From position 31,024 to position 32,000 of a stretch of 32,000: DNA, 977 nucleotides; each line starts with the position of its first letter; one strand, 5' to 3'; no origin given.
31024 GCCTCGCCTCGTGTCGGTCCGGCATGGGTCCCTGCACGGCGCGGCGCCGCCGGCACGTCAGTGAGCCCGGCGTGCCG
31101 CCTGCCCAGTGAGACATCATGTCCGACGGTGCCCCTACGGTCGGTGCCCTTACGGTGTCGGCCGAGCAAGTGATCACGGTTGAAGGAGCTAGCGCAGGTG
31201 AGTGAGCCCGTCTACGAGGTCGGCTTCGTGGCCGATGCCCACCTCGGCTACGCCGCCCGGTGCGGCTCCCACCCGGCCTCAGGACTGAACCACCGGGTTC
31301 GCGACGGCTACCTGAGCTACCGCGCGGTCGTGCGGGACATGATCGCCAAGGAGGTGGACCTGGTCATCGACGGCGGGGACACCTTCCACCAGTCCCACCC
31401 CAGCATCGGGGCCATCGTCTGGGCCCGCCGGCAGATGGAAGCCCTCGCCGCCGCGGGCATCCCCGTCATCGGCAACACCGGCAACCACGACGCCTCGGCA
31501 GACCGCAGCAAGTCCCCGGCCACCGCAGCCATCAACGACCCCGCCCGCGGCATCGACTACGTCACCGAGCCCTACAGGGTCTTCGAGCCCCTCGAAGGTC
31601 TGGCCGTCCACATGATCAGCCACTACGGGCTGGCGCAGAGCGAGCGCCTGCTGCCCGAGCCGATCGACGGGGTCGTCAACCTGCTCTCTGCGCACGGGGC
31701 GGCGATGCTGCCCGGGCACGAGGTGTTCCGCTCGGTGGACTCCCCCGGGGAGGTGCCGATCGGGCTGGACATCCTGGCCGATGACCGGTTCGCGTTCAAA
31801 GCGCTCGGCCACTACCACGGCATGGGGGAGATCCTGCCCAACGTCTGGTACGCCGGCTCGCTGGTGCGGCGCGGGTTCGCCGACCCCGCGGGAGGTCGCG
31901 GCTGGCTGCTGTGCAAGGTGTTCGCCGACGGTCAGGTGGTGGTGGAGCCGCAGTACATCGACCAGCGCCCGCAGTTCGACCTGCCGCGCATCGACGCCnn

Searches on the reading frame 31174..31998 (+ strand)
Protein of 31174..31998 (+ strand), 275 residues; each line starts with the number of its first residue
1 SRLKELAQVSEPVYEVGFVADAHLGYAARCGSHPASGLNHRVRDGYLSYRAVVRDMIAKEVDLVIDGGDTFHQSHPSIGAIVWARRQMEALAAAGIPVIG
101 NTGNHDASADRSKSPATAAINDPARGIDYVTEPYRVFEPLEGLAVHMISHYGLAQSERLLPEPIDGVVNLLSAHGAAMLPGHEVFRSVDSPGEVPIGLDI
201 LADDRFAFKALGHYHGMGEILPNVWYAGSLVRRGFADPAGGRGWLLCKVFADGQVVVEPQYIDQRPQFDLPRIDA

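Call 11: search_protein_families(library=pfam, proteins=[window:31174-31998:+], max_evalue=0.01)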
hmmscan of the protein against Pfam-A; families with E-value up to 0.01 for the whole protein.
window:31174-31998:+ (275 aa): 1 family
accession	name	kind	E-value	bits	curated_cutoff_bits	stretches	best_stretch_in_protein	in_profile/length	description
PF00149.33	Metallophos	-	1.6e-06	29.2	21.5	1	16-173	3-142/191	Calcineurin-like phosphoesterase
